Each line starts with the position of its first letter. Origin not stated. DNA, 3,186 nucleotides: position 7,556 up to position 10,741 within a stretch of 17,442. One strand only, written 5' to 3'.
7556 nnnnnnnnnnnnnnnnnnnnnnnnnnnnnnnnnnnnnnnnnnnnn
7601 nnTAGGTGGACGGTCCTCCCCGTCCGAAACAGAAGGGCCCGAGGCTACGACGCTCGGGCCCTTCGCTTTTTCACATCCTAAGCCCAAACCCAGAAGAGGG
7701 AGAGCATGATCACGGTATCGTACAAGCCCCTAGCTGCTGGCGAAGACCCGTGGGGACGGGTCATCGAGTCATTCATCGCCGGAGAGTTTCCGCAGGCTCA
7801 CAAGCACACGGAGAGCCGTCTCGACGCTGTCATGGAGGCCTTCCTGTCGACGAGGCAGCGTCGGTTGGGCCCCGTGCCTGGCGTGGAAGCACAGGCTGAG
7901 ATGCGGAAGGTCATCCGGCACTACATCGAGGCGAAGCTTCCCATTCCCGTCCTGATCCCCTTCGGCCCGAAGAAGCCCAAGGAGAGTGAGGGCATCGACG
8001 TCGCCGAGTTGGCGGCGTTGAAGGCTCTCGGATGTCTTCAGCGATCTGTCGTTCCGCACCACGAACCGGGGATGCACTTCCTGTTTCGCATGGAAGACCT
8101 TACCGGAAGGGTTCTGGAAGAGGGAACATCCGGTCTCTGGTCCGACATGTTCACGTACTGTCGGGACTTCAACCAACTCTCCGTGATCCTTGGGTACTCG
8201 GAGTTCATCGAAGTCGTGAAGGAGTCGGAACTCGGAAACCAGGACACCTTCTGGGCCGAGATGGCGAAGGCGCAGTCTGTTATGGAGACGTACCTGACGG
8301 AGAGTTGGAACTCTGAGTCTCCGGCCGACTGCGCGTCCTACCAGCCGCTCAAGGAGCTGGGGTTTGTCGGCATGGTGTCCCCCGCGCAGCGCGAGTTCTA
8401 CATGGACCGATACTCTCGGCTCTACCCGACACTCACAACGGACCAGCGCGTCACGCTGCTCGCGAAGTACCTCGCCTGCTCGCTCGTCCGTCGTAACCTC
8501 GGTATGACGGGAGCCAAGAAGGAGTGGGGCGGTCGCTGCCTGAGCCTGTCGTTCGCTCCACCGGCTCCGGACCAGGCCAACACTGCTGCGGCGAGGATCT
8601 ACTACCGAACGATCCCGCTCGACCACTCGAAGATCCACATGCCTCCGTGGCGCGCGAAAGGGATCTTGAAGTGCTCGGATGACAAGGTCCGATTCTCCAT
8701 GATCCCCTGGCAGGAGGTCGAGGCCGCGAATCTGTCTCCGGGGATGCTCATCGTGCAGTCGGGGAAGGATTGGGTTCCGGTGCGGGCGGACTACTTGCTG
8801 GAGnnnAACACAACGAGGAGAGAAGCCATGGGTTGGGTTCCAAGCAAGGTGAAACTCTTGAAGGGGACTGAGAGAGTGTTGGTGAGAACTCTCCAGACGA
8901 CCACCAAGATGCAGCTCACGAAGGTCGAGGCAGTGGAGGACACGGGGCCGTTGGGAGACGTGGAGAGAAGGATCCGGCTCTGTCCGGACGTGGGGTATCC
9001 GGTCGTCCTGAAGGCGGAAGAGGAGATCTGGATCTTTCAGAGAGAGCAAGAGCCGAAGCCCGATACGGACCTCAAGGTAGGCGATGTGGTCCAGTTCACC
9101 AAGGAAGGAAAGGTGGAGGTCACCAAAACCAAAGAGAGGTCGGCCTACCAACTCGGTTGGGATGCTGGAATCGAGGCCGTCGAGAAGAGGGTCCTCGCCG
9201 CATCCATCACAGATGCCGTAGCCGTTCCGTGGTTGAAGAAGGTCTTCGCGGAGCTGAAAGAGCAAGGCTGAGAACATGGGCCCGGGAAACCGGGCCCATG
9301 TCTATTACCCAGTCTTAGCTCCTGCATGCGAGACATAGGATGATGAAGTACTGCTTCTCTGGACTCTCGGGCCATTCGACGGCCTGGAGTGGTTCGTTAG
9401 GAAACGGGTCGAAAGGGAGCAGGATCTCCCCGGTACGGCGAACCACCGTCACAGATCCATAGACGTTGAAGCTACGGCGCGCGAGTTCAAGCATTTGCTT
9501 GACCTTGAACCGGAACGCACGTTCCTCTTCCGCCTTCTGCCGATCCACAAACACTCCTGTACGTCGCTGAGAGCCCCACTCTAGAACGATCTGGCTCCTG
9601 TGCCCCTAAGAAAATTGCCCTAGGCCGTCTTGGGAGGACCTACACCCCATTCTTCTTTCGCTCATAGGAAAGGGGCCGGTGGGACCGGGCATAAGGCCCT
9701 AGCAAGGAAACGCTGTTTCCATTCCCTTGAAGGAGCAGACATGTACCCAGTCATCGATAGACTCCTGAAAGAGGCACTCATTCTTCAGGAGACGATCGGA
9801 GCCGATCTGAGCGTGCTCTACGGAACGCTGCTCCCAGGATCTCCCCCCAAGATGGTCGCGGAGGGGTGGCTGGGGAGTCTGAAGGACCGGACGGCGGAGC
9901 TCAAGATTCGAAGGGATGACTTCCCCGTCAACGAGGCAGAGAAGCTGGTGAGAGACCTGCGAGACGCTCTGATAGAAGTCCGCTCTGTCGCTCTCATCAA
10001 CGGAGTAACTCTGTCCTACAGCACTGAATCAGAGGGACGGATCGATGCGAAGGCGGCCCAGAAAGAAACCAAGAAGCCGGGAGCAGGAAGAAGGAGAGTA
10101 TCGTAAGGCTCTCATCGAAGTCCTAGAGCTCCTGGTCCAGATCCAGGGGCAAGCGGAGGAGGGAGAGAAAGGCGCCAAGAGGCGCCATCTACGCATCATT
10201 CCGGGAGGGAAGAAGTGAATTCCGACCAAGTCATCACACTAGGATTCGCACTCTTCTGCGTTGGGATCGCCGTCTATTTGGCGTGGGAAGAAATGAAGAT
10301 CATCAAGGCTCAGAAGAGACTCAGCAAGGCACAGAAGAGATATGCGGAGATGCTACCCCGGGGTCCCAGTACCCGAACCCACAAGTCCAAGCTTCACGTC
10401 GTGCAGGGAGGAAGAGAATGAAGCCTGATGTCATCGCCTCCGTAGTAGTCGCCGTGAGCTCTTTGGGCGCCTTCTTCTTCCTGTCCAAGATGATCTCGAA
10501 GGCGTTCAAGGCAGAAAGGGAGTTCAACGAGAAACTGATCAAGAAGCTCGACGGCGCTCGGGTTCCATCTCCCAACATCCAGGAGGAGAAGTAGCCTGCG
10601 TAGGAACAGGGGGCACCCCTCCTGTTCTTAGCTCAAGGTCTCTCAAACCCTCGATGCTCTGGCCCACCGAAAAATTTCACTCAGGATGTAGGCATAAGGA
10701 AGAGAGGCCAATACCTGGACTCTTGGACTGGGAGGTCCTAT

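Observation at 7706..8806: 366-aa protein with tentative DIT1/PvcA (isonitrile synthase) motifs and no oxygenase partner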

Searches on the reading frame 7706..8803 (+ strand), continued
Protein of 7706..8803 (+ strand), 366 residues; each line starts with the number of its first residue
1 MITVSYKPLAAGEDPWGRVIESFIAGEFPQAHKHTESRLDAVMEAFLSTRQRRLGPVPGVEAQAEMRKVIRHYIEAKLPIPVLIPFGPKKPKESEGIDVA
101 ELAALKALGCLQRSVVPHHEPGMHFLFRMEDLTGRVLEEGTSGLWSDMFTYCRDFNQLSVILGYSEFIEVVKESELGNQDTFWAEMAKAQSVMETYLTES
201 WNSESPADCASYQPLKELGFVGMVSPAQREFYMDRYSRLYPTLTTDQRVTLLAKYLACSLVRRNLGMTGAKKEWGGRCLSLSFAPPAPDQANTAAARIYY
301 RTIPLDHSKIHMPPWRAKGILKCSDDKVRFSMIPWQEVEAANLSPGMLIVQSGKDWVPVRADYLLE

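Call 46: find_encoding_contigs(protein=P0157, flank=8000, max_places=1)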
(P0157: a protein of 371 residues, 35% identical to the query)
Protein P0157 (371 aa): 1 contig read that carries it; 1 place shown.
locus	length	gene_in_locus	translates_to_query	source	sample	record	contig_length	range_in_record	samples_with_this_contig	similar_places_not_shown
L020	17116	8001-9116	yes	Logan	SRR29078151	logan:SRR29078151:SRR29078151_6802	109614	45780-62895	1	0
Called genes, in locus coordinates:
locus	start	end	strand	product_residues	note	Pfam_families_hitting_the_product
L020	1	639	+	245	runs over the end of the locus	PF17720:RLIG1 (faint)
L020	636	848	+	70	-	-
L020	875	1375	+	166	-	-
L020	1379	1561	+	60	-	-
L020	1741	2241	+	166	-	-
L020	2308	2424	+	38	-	-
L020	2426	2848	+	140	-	-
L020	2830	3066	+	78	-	-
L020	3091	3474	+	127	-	-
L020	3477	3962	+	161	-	-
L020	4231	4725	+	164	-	-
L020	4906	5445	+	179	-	-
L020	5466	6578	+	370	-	PF01068:DNA_ligase_A_M (faint)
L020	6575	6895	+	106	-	-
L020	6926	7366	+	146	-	-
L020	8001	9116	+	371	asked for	-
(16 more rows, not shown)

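Call 47: find_encoding_contigs(protein=P0159, flank=8000, max_places=1)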
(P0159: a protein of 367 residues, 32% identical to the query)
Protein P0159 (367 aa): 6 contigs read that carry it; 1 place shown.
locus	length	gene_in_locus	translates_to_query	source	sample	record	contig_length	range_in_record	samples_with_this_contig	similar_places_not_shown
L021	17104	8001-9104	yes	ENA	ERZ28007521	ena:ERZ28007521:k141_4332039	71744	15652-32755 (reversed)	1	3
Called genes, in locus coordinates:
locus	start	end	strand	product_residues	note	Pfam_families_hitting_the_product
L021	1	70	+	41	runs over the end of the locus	-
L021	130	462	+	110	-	-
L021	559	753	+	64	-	-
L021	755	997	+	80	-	-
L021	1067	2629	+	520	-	-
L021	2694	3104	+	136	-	-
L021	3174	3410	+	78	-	-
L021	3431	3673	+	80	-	PF13619:KTSC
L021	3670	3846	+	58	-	-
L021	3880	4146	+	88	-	-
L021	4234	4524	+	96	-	-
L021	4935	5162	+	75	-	-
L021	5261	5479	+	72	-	-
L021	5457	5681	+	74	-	-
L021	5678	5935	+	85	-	-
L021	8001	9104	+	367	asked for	-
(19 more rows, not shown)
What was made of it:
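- Some family loci lie near RNA ligase, PNKP and nucleotide-metabolism genes (calls 46, 47).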

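Call 48: search_dna_similar(query=window:7706-8803:+, collection=phages, mode=protein, max_evalue=0.001, max_rows=40)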
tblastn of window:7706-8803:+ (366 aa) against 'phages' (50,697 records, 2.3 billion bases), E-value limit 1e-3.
No match.

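Call 49: predict_structure(alignment_id=A2)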
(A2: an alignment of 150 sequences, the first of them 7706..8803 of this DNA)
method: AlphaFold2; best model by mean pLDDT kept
length: 366 residues; sequences in the alignment: 150
mean_pLDDT: 96.5   pTM: 0.92
mean pLDDT of the five models: 96.5, 96.0, 95.8, 95.4, 94.9
residues with pLDDT >= 90: 346; 70-90: 20; 50-70: 0; < 50: 0
segments of 3 or more residues with pLDDT < 50: none
pLDDT, mean of each block of 10 residues (from residue 1): 90 91 91 92 96 96 98 98 98 97 98 98 99 97 97 99 98 98 98 98 95 98 95 95 97 98 97 98 94 90 98 98 97 97 98 98 98
secondary structure, 60 per line:
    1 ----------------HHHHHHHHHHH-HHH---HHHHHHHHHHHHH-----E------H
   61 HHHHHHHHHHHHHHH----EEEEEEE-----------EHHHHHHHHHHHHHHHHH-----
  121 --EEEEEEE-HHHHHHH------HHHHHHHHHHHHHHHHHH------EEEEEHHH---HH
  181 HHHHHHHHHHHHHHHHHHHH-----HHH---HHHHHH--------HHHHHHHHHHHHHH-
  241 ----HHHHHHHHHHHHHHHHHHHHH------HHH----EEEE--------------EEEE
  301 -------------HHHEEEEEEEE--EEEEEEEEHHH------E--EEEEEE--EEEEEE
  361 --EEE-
elements in order: H17-27 H35-47 H60-75 E80-86 H99-115 E123-129 H131-137 H144-161 E168-172 H179-200 H212-217 H226-239 H245-265 E279-282 E297-300 E317-324 E327-334 E347-352 E355-360 E363-365
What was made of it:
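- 7706..8806 (+): Gene for the 366-aa PvcA-fold protein, a member of a phage-restricted sister family of DIT1/PvcA isonitrile synthases. AF2 model pLDDT 96.5 (call 49).
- The AF2 model has pLDDT 96.5 and pTM 0.92 (call 49).
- Tried and rejected: I replaced it with the 150-sequence model (call 49).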

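Call 70: search_protein_families(library=ncbifam, proteins=[window:7706-8803:+, P0007, P0002, P0006], max_evalue=1)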
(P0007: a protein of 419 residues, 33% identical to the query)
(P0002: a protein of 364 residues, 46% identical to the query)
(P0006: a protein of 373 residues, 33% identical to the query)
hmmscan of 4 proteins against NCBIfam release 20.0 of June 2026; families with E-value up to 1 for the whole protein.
window:7706-8803:+ (366 aa): 0 families

P0007 (419 aa): 1 family
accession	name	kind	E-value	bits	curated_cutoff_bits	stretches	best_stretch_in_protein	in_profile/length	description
NF045653.1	TyIsonSynPvcA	equivalog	0.15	10.9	600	1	141-216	75-146/315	L-tyrosine isonitrile synthase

P0002 (364 aa): 0 families

P0006 (373 aa): 0 families
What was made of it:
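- On L-tyrosine isonitrile synthase PvcA equivalog (NCBIfam NF045653): The best relative, P0007, scores 10.9 bits (call 70).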

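Call 73: fold_search(model_id=the predicted structure, library=viral)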
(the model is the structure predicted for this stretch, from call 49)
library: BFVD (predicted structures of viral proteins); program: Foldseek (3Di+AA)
matches with E <= 10: 487; with E <= 0.001: 1
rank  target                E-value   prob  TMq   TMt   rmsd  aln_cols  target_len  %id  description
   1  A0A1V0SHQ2            5.2e-04  1.00  0.29  0.30  10.3       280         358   14  tyrosine--tRNA ligase [Klosneuvirus KNV1]
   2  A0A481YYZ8            2.0e-03  1.00  0.32  0.29   7.9       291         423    8  tyrosine--tRNA ligase [Mimivirus LCMiAC01]
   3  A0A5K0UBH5            2.9e-03  0.93  0.26  0.16  13.9       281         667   16  Glutamate-tRNA ligase [Yasminevirus sp. GU-2018]
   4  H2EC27                3.0e-03  1.00  0.33  0.29   6.3       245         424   10  tyrosine--tRNA ligase [Megavirus courdo7]
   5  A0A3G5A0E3            6.0e-03  0.98  0.30  0.16   9.7       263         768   11  tryptophan--tRNA ligase [Harvfovirus sp.]
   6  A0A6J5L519            6.4e-03  1.00  0.35  0.35   5.7       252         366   13  Cyclodileucine synthase [uncultured Caudovirales phage]
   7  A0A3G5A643            1.3e-02  0.95  0.26  0.18   9.4       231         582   12  tryptophan--tRNA ligase [Hyperionvirus sp.]
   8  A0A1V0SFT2            2.1e-02  0.30  0.22  0.18  27.3       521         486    9  Glutaminyl-tRNA synthetase [Hokovirus HKV1]
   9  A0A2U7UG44            2.4e-02  0.14  0.12  0.12  19.6       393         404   10  Replication factor C subunit [Pandoravirus macleodensis]
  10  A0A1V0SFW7            3.2e-02  0.91  0.22  0.35  13.9       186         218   12  tryptophan--tRNA ligase [Hokovirus HKV1]
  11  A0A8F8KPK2            3.5e-02  0.33  0.20  0.15  20.6       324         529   10  DNA polymerase delta [Clandestinovirus]
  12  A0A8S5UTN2            1.0e-01  0.30  0.23  0.24  13.4       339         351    9  Uncharacterized protein [Myoviridae sp. ctYA416]
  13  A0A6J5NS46            1.1e-01  0.12  0.15  0.12  14.3       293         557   10  Uncharacterized AAA domain-containing protein ycf46 [uncultured Caudovirales phage]
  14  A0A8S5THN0            1.3e-01  0.18  0.19  0.19  14.2       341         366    9  Uncharacterized protein [Myoviridae sp. ctIty1]
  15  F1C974                1.4e-01  0.69  0.25  0.31   8.2       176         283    9  Cysteinyl-tRNA synthetase (Fragment) [Courdo11 virus]
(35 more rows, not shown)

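Call 75: find_related_loci(query=A1, collection=genome_contigs, flank=8000)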
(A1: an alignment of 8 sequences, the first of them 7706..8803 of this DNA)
Query A1 (366 aa) in genome_contigs; peptide patterns used: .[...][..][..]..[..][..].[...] (x = any residue, [..] = any of these).
10 stretches matched a pattern, but none encodes a relative of the query by tblastn (E <= 1e-3).

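Call 85: search_protein_families(library=pfam, alignment_id=A4, max_evalue=0.01)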
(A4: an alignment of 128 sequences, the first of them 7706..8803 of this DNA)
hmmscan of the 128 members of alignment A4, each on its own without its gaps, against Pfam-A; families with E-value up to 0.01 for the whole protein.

A. member 1, window:7706-8803:+ (366 aa): 0 families

B. families by the number of members that match (of 128 scanned): 2 families
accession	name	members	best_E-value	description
PF05141.17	DIT1_PvcA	63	1.1e-07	Pyoverdine/dityrosine biosynthesis protein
PF24070.1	T4_MRH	1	0.0012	T4 MRH-like protein family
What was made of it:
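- On DIT1_PvcA isonitrile synthases (PF05141): 63 of 128 members hit PF05141 at E <= 0.01 (call 85).
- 63 of 128 family members hit PF05141 at E <= 0.01, and no other Pfam family recurs (call 85).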

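Call 87: search_protein_families(library=padloc, proteins=[window:7706-8803:+, P0007, P0002, P0013], max_evalue=0.01)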
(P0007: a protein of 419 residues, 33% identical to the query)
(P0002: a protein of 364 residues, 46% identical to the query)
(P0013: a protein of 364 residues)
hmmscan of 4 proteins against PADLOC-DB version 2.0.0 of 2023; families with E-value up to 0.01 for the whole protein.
window:7706-8803:+ (366 aa): 0 families

P0007 (419 aa): 0 families

P0002 (364 aa): 0 families

P0013 (364 aa): 0 families

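Call 94: search_dna_similar(query=P0013, collection=phages, mode=protein, max_evalue=0.001, max_rows=20)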
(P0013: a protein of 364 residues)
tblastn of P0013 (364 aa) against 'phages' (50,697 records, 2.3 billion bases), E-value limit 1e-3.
No match.

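Call 95: search_dna_similar(query=P0008, collection=phages, mode=protein, max_evalue=0.001, max_rows=20)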
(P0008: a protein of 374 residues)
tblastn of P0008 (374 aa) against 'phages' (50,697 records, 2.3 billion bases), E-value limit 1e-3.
No match.

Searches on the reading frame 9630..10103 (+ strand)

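Call 4: search_protein_families(library=pfam, proteins=[window:9630-10103:+], max_evalue=1)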
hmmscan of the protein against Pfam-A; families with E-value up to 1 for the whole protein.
window:9630-10103:+ (158 aa): 1 family
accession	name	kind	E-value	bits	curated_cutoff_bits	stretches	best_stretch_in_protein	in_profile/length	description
PF07747.17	MTH865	-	0.2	11.8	25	1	89-110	47-68/70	MTH865-like family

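Call 5: search_protein_families(library=phrogs, proteins=[window:9630-10103:+], max_evalue=0.01)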
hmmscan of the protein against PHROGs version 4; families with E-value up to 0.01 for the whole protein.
window:9630-10103:+ (158 aa): 0 families

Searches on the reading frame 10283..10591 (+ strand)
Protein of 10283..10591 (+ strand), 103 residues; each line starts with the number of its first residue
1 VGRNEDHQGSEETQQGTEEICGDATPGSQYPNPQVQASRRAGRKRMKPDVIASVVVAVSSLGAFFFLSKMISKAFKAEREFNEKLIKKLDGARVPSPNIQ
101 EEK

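Call 39: search_protein_families(library=phrogs, proteins=[window:10283-10591:+], max_evalue=0.01)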
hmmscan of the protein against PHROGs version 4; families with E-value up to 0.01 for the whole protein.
window:10283-10591:+ (103 aa): 1 family
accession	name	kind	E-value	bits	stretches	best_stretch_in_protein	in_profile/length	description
phrog_18021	-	unknown function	0.0044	17.8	0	27-47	44-65/67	-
